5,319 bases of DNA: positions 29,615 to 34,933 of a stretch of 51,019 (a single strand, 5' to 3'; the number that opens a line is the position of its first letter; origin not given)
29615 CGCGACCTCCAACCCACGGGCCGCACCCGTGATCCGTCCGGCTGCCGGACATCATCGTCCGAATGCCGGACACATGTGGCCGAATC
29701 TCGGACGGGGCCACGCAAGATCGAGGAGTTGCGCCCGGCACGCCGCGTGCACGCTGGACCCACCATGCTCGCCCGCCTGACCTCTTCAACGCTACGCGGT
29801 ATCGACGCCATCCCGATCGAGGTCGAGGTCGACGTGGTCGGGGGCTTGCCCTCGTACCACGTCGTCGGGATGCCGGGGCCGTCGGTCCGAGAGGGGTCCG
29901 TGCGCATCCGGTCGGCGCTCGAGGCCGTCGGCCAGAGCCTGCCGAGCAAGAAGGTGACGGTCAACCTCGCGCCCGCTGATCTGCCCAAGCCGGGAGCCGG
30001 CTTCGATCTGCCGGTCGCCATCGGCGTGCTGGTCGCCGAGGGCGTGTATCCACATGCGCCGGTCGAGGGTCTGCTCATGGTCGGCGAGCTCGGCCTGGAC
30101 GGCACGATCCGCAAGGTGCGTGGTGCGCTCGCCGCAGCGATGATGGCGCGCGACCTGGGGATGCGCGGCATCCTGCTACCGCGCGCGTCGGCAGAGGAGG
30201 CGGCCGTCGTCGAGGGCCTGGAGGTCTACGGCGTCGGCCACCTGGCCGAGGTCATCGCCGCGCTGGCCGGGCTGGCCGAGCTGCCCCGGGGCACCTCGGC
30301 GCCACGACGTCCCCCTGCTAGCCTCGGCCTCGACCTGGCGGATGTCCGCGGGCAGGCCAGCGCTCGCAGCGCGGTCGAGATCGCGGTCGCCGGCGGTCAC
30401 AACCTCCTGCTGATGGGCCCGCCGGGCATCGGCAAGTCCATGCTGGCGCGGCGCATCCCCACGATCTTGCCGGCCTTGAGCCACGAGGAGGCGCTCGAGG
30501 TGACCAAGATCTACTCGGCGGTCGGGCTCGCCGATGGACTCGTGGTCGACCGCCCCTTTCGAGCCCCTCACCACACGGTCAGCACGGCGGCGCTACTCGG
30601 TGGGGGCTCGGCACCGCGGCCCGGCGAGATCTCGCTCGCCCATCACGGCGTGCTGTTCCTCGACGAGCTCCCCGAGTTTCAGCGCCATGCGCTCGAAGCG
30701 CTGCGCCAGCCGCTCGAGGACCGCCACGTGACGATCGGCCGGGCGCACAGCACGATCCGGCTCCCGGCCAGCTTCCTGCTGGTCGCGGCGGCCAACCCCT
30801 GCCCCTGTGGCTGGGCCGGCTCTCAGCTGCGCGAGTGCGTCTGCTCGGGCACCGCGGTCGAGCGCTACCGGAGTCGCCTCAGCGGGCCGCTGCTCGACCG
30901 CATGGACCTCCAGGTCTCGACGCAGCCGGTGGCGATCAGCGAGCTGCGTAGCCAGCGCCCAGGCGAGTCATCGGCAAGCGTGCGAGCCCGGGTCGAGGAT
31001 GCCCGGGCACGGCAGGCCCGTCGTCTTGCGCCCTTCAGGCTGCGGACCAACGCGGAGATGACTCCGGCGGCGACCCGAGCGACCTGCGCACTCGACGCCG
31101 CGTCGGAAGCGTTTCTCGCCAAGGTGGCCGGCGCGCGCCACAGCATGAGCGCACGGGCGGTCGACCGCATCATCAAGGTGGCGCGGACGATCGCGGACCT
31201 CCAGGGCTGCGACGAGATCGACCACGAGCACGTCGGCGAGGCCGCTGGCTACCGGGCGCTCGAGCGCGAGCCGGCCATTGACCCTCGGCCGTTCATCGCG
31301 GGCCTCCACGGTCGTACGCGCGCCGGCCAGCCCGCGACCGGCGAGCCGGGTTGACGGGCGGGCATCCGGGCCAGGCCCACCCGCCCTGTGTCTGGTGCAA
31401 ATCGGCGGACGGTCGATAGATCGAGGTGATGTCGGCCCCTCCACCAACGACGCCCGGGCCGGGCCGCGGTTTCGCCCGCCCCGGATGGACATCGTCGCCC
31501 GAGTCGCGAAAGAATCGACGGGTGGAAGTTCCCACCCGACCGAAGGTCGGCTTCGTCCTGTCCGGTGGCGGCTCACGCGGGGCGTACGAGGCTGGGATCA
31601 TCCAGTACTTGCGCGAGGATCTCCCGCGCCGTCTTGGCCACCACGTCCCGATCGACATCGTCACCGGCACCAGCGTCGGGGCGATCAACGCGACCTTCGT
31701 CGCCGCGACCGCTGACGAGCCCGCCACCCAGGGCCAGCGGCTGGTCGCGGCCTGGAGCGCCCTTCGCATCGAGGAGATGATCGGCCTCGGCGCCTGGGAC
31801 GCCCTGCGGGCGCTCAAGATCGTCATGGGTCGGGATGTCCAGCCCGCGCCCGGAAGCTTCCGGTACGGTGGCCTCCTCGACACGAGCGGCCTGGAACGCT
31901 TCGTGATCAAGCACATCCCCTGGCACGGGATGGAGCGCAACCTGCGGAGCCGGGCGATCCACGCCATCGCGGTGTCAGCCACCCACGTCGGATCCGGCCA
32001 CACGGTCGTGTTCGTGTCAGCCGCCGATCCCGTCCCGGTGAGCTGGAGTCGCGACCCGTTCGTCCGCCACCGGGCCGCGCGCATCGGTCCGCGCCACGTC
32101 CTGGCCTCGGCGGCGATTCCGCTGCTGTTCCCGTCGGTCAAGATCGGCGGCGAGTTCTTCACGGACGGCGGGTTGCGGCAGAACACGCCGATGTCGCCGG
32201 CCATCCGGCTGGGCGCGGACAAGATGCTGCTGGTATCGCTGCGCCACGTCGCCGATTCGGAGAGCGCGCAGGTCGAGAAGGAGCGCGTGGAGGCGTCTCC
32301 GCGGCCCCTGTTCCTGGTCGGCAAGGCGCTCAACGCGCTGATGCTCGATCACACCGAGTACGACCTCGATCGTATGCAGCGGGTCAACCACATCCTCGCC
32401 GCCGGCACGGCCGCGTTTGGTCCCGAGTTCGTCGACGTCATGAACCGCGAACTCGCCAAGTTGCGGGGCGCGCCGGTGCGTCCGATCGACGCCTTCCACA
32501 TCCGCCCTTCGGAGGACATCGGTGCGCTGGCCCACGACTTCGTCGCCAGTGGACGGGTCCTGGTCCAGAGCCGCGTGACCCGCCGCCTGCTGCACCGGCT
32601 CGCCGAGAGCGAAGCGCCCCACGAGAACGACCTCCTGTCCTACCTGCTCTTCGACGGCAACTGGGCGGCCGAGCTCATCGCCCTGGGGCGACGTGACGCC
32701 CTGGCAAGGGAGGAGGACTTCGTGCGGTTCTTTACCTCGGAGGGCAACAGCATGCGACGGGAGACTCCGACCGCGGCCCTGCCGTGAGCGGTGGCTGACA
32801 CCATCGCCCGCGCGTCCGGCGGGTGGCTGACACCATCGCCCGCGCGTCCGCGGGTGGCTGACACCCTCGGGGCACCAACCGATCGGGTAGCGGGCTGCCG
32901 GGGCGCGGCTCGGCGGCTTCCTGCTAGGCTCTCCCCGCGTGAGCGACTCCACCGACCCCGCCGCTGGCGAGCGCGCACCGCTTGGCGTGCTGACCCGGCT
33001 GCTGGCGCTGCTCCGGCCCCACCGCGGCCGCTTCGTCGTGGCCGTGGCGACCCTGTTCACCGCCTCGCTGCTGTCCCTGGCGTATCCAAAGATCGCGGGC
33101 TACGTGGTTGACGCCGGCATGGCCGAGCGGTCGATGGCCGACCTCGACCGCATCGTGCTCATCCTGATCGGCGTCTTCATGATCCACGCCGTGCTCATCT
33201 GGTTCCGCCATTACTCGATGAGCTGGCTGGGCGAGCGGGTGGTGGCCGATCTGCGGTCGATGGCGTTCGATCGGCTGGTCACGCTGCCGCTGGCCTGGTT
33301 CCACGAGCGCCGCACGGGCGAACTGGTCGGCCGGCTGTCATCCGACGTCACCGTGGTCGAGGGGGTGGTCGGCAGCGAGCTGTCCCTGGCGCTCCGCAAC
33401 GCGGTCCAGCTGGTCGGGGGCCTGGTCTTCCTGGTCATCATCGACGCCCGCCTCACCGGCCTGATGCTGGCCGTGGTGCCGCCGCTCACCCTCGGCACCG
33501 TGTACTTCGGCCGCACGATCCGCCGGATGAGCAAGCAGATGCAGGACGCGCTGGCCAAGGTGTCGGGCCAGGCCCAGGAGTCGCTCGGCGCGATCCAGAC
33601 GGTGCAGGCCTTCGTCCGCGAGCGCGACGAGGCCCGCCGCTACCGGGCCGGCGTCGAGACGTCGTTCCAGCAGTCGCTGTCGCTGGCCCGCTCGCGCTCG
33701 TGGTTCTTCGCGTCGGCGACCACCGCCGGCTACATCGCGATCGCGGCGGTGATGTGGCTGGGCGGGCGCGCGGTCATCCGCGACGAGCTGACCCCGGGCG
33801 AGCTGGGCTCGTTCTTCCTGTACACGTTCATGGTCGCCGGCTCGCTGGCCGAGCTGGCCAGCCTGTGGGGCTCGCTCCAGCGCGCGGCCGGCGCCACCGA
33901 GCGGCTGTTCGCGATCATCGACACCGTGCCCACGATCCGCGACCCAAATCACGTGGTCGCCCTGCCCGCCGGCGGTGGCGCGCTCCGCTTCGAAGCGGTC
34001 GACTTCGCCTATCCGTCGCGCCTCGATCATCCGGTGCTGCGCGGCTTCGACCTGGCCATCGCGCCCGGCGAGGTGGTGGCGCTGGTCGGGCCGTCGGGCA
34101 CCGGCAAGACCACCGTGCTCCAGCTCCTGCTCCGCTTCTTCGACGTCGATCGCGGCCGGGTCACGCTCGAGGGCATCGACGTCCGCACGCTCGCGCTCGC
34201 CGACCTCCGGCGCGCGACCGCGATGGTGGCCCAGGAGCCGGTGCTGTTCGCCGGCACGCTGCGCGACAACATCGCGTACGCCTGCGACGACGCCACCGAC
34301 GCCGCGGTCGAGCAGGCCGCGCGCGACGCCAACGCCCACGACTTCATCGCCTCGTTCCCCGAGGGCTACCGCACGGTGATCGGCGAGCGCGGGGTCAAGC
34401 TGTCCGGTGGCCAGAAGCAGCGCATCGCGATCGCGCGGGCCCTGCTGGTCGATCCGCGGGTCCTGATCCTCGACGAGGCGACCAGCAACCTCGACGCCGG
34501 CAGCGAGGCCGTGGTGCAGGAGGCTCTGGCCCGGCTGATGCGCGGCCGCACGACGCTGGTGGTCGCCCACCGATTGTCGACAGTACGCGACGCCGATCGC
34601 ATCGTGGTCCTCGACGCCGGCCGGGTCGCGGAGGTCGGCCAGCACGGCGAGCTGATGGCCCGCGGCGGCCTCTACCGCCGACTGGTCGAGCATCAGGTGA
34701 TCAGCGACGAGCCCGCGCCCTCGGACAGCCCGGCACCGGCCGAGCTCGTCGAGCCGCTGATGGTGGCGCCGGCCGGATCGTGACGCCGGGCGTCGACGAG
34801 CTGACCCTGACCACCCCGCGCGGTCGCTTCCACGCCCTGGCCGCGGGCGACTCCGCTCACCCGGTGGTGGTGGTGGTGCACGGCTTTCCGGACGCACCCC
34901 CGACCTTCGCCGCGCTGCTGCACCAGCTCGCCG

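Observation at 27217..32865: A 13-nt motif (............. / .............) fills most intergenic gaps around a RAYT-like gene in phased clusters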

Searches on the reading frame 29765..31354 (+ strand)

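Call 7: search_protein_families(library=pfam, proteins=[window:29765-31354:+])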
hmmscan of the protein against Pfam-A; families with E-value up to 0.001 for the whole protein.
window:29765-31354:+ (529 aa): 9 families
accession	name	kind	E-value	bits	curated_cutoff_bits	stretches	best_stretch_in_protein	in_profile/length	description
PF01078.27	Mg_chelatase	-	1.6e-90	302.5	20.3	1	190-392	1-205/207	Magnesium chelatase, subunit ChlI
PF13541.12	ChlI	-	4e-36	124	27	1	20-141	1-120/121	Subunit ChlI of Mg-chelatase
PF13335.12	Mg_chelatase_C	-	1.2e-26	93.6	26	1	400-497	1-94/94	Magnesium chelatase, subunit ChlI C-terminal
PF07728.20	AAA_5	-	1e-09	39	22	1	213-347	1-125/139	AAA domain (dynein-related subfamily)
PF00493.29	MCM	-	4.1e-09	36.3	23.3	1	205-350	51-178/224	MCM P-loop domain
PF00158.32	Sigma54_activat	-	6.9e-06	26.3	20.2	1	203-343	14-141/168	Sigma-54 interaction domain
PF20030.5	bpMoxR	-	6.6e-05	22.5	27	0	204-237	24-57/205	MoxR domain in the MoxR-vWA-beta-propeller ternary systems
PF05496.18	RuvB_N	-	0.00015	22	27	0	200-231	15-53/159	Holliday junction DNA helicase RuvB P-loop domain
PF00004.35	AAA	-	0.00063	20.6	21.2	0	214-231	1-18/131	ATPase family associated with various cellular activities (AAA)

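Call 8: search_protein_families(library=ncbifam, proteins=[window:29765-31354:+])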
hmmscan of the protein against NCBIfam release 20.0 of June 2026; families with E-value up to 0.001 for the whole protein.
window:29765-31354:+ (529 aa): 14 families
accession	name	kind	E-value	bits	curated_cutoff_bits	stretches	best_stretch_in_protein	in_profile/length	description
TIGR00368.1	TIGR00368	hypoth_equivalog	5.8e-161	536.4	362.4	1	8-497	4-499/499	YifB family Mg chelatase-like AAA ATPase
NF007365.0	PRK09862.1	equivalog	5.3e-120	401.4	530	1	11-501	12-496/506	YifB family Mg chelatase-like AAA ATPase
TIGR02902.1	spore_lonB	equivalog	1.9e-11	43.3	723.3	1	192-327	65-209/531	ATP-dependent protease LonB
TIGR00764.1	lon_rel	equivalog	5.9e-09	35.1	516.6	1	193-245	19-71/608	ATP-dependent protease LonB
NF038308.1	RNA_repair_RtcR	equivalog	2.5e-08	33.2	650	0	280-344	265-327/530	RNA repair transcriptional activator RtcR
TIGR02442.1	Cob-chelat-sub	hypoth_equivalog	4e-07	28.9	779.45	0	275-345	109-179/641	putative cobaltochelatase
TIGR02903.1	spore_lon_C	equivalog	4.2e-07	28.9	678.8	0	282-324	254-296/615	Lon family ATP-dependent protease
TIGR00416.1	sms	equivalog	6.7e-05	21.8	403.05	0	101-164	392-454/454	DNA repair protein RadA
TIGR00763.1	lon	equivalog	7.4e-05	21.4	608.05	0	103-165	725-792/795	endopeptidase La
NF000868.0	PRK00080.1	equivalog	7.5e-05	21.8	282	0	290-342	99-156/330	Holliday junction branch migration DNA helicase RuvB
TIGR00635.1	ruvB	equivalog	7.7e-05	21.9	299.05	0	213-231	32-50/305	Holliday junction branch migration DNA helicase RuvB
TIGR02031.1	BchD-ChlD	equivalog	8.4e-05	21.5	499.55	0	215-347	20-145/608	magnesium chelatase ATPase subunit D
NF011953.0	PRK15424.1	equivalog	0.00026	19.7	703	1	117-331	158-360/538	propionate catabolism operon regulatory protein PrpR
NF040949.1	minchrom_main_MCM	domain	0.00041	18.7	940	0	207-345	320-440/682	minichromosome maintenance protein MCM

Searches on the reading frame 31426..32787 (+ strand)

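Call 7: search_protein_families(library=pfam, proteins=[window:31426-32787:+])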
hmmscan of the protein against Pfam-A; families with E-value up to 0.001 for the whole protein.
window:31426-32787:+ (453 aa): 1 family
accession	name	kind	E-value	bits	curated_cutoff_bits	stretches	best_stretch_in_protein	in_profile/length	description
PF01734.28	Patatin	-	1e-26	94.8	27.7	1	44-260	2-191/191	Patatin-like phospholipase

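Call 8: search_protein_families(library=ncbifam, proteins=[window:31426-32787:+])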
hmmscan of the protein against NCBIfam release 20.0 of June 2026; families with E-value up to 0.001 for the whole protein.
window:31426-32787:+ (453 aa): 3 families
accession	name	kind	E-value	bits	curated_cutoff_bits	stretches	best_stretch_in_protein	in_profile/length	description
NF041079.1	CBASS_lipase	equivalog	3.2e-12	46.3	200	1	44-95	5-54/317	CBASS cGAMP-activated phospholipase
NF007623.0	PRK10279.1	equivalog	7.7e-07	28.6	272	0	225-278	133-186/301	patatin-like phospholipase RssA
NF053870.1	DS2_1_antiphage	equivalog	3.6e-05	23.2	400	1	44-94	4-52/299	anti-phage phospholipase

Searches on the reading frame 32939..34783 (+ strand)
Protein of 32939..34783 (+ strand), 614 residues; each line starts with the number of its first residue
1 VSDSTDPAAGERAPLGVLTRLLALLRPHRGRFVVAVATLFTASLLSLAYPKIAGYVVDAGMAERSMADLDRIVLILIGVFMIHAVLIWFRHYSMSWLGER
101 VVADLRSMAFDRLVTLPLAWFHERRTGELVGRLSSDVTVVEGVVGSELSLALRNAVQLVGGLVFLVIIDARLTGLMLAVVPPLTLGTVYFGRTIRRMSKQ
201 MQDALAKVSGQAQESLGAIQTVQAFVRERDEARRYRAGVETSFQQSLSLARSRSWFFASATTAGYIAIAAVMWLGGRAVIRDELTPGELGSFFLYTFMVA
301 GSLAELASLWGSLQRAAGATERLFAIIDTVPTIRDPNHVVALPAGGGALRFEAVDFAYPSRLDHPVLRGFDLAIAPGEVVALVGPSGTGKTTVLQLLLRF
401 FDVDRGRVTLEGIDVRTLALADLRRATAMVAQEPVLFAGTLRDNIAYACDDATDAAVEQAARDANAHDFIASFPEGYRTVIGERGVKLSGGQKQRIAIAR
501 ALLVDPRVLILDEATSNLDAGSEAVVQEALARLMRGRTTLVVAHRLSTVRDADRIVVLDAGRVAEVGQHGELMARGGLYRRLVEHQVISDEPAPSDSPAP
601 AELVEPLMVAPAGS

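Call 7: search_protein_families(library=pfam, proteins=[window:32939-34783:+])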
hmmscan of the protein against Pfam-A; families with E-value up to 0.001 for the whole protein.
window:32939-34783:+ (614 aa): 6 families
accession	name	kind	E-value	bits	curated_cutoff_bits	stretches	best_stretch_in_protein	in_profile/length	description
PF00664.28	ABC_membrane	-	3e-54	185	28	1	34-301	3-272/274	ABC transporter transmembrane region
PF00005.33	ABC_tran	-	2.9e-31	109.3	25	1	367-516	1-137/137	ABC transporter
PF13191.12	AAA_16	-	1.4e-05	26.1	32.6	1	378-540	25-165/167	AAA ATPase domain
PF13401.12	AAA_22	-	1.4e-05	25.8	27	1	379-524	7-99/130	AAA domain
PF13304.12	AAA_21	-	5e-05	24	27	0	380-409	2-31/304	AAA domain, putative AbiEii toxin, Type IV TA system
PF02463.25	SMC_N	-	0.00015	21.7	40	0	487-557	136-210/220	RecF/RecN/SMC N terminal domain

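Call 8: search_protein_families(library=ncbifam, proteins=[window:32939-34783:+])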
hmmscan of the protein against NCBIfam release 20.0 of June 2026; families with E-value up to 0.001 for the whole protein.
window:32939-34783:+ (614 aa): 186 families (the best 25 are shown)
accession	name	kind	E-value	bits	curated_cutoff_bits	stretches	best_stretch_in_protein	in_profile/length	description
TIGR02204.1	MsbA_rel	hypoth_equivalog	4.1e-199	663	780.4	1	16-586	4-575/576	ABC transporter, permease/ATP-binding protein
TIGR00958.1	3a01208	subfamily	3e-155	518.3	874.6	1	14-583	147-711/711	antigen peptide transporter 2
TIGR02203.1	MsbA_lipidA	equivalog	5.9e-138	460.9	602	1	19-586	3-569/572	lipid A export permease/ATP-binding protein MsbA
NF052233.1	CphA_assoc_ABC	equivalog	1.2e-124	417.3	880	1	17-589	171-746/766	cyanophycin metabolism-associated ABC transporter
NF008381.0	PRK11176.1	equivalog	4.4e-115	385.3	867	1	17-586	12-579/582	lipid A ABC transporter ATP-binding protein/permease MsbA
TIGR01846.1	type_I_sec_HlyB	subfamily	3.8e-114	382.5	725.55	1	36-587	145-693/694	type I secretion system permease/ATPase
NF045513.1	HepA_fam_ABC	equivalog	1.4e-111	373.8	725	1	65-578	90-601/610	heterocyst formation ABC transporter subunit HepA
NF010178.0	PRK13657.1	equivalog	6.9e-110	368.2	733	1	17-593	6-577/588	glucan ABC transporter ATP-binding protein/ permease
TIGR03796.1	NHLM_micro_ABC1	equivalog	1.9e-103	347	853.3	1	16-583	140-709/710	NHLP family bacteriocin export ABC transporter peptidase/permease/ATPase subunit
NF008055.0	PRK10789.1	equivalog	3.8e-99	332.7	845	1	29-588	15-573/590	SmdA family multidrug ABC transporter permease/ATP-binding protein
TIGR01193.1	bacteriocin_ABC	subfamily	1.8e-87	294.5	523.85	1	36-584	162-707/708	peptide cleavage/export ABC transporter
TIGR03797.1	NHLM_micro_ABC2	equivalog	5e-87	293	709.4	1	24-586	130-685/686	NHLP bacteriocin export ABC transporter permease/ATPase subunit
TIGR01192.1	chvA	subfamily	1.4e-86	291.4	585.4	1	17-588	6-572/585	glucan export ABC transporter ATP-binding protein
TIGR03375.1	type_I_sec_LssB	subfamily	1.4e-86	291.3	693.1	1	34-572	154-688/696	type I secretion system permease/ATPase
TIGR02857.1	CydD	equivalog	7.3e-82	276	435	1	33-558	6-529/529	thiol reductant ABC exporter subunit CydD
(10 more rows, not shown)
